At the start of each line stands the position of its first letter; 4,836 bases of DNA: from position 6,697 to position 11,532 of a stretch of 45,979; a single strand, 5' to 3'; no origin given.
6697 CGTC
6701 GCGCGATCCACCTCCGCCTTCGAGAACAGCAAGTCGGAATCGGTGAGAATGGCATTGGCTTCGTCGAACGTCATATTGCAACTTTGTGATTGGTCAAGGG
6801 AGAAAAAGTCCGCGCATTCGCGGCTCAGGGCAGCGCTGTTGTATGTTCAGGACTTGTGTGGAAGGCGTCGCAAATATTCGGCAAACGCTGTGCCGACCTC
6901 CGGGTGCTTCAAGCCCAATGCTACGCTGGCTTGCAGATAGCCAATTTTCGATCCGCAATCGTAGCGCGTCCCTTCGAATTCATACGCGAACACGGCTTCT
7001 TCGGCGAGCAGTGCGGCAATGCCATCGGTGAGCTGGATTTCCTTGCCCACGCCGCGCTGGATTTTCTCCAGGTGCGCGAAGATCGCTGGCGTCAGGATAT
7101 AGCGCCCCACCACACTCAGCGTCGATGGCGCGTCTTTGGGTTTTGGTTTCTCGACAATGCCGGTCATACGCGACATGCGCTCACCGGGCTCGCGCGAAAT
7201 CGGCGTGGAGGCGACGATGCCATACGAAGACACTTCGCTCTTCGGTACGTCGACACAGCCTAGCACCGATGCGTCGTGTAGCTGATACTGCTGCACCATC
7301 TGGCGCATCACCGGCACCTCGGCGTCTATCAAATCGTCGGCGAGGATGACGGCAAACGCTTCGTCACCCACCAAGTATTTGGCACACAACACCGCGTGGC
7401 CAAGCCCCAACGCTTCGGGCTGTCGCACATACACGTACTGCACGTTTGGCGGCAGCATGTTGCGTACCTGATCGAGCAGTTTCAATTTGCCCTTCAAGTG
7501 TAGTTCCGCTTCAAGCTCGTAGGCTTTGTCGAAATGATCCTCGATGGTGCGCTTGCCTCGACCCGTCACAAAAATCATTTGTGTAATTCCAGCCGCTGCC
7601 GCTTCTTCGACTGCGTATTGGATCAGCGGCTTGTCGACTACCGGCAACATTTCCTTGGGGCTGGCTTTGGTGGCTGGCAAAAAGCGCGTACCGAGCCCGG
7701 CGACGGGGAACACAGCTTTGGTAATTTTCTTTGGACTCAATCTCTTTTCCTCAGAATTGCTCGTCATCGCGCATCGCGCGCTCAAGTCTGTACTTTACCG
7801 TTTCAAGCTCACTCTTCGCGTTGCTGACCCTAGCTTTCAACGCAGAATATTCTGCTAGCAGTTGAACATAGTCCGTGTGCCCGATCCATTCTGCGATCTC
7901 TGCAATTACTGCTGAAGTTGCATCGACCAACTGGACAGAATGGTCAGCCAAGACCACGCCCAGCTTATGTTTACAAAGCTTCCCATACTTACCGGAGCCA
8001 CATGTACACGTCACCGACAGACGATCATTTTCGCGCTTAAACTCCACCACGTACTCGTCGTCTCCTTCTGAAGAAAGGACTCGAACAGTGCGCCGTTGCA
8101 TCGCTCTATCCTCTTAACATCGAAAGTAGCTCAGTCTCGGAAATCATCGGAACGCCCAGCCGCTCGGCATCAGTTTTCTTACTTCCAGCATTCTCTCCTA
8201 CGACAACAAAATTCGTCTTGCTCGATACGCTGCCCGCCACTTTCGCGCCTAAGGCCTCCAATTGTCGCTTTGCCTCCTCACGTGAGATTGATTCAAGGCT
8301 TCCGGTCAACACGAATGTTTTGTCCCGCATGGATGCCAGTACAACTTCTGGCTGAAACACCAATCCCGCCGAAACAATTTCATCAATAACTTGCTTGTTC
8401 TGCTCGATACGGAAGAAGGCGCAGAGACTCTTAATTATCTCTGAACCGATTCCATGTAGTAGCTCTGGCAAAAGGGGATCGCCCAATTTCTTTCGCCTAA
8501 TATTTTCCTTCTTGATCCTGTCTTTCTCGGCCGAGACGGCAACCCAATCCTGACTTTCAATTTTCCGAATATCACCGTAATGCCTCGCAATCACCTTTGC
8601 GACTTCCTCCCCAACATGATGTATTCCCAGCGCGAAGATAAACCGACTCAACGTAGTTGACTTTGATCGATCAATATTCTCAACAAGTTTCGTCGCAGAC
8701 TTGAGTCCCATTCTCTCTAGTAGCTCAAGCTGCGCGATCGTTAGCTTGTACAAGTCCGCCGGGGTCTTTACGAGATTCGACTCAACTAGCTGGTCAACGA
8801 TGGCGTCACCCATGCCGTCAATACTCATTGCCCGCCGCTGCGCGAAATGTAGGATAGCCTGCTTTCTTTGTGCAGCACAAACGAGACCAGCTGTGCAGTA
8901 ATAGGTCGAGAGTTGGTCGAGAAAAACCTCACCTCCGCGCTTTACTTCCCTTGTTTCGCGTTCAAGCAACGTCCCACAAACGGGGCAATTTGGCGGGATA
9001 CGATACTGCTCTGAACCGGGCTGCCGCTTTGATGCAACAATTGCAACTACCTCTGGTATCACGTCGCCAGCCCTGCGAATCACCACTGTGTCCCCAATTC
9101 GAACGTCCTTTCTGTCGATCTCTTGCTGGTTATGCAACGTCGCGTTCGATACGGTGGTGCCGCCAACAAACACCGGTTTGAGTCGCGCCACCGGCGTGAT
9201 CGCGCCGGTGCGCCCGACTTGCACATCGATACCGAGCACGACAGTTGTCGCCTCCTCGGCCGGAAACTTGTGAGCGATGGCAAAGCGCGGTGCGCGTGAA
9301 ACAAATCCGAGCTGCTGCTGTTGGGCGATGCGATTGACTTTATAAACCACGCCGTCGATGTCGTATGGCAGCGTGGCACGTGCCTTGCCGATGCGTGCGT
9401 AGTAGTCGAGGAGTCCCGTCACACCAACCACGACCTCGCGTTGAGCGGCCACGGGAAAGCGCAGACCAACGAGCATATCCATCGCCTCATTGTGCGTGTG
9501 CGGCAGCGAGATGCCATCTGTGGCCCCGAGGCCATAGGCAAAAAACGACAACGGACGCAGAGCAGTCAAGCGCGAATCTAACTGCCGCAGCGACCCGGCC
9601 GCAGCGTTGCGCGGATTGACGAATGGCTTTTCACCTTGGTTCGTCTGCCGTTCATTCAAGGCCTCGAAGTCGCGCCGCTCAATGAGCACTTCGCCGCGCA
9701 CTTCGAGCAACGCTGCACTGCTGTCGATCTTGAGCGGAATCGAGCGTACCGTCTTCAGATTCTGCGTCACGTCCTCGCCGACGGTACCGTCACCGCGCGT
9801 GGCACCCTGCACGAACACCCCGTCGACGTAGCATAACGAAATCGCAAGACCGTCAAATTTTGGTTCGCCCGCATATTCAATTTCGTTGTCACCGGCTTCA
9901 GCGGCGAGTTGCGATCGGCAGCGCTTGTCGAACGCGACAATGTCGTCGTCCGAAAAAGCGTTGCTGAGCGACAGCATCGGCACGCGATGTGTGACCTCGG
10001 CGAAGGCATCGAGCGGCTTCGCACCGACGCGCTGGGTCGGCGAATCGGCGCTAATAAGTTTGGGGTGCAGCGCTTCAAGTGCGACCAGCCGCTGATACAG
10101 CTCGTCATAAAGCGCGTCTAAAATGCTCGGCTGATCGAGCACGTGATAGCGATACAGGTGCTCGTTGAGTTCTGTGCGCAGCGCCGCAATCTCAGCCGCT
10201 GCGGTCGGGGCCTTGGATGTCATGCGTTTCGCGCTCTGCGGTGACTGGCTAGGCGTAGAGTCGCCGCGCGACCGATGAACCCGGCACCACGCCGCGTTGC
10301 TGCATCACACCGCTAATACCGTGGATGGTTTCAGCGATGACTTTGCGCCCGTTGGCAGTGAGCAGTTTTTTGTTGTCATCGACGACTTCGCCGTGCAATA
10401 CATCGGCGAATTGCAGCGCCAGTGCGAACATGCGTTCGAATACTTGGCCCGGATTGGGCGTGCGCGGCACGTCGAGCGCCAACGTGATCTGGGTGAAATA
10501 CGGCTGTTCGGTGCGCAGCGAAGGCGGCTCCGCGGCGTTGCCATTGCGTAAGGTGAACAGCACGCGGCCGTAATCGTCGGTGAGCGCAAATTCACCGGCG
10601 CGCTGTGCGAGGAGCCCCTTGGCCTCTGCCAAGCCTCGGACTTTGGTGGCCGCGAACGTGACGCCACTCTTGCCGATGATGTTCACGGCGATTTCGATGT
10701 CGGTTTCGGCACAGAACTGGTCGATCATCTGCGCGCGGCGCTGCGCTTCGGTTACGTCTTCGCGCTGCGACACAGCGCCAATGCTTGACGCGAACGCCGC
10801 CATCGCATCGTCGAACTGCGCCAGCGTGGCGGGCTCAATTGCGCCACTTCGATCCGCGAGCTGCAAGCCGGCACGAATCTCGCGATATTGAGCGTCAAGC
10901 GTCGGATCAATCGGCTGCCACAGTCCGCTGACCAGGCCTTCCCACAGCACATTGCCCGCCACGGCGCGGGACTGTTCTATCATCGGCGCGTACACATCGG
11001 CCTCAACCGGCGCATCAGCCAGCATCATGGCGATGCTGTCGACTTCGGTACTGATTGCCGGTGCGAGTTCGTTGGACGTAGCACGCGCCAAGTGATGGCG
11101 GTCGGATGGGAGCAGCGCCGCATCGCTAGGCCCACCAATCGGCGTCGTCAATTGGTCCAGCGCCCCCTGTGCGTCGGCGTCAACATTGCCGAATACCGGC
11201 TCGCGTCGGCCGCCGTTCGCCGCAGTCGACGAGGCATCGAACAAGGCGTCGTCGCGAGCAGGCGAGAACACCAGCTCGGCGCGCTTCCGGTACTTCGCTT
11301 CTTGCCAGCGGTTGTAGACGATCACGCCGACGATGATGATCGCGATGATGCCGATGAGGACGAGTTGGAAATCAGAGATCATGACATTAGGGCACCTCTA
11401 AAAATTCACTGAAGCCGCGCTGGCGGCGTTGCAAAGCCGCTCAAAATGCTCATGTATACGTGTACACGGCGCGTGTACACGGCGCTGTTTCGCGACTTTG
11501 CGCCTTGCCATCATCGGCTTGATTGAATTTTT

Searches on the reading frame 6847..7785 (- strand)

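Call 13: search_protein_families(library=pfam, proteins=[window:6847-7785:-])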
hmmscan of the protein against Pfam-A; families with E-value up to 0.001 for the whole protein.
window:6847-7785:- (312 aa): 2 families
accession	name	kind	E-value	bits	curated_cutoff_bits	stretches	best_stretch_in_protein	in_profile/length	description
PF00483.29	NTP_transferase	-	1.4e-28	100.6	21.2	1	28-288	6-240/245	Nucleotidyl transferase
PF12804.13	NTP_transf_3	-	1.2e-06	29.2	27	1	28-175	5-119/160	MobA-like NTP transferase domain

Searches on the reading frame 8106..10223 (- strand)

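Call 13: search_protein_families(library=pfam, proteins=[window:8106-10223:-])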
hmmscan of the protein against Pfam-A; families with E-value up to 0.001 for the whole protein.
window:8106-10223:- (705 aa): 7 families
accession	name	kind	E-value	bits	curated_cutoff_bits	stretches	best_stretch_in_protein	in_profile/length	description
PF01653.23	DNA_ligase_aden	-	4.3e-91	305.4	27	1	73-323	3-253/253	NAD-dependent DNA ligase adenylation domain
PF03120.22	DNA_ligase_OB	-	3.9e-34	116.8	32.9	1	326-402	1-77/79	NAD-dependent DNA ligase OB-fold domain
PF00533.33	BRCT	-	6.8e-14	52.3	21.3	1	633-702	7-77/78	BRCA1 C Terminus (BRCT) domain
PF12826.13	HHH_2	-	1.1e-10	42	27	1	527-558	1-32/64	Helix-hairpin-helix motif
PF14520.12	HHH_5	-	6.8e-07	30.1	27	1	466-515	5-53/57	Helix-hairpin-helix domain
PF22745.1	Nlig-Ia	-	2.6e-05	25.2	27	1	11-58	5-52/92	DNA ligase-like, N-terminal NAD+-binding domain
PF12738.14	PTCB-BRCT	-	0.00021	21.7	22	1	646-695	11-60/63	twin BRCT domain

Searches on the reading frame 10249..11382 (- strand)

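Call 13: search_protein_families(library=pfam, proteins=[window:10249-11382:-])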
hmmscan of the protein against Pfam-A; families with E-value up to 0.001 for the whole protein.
window:10249-11382:- (377 aa): 1 family
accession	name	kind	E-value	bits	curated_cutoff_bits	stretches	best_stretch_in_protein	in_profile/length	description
PF04354.18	ZipA_C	-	6.1e-16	58.9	23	1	231-348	3-124/128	ZipA, C-terminal FtsZ-binding domain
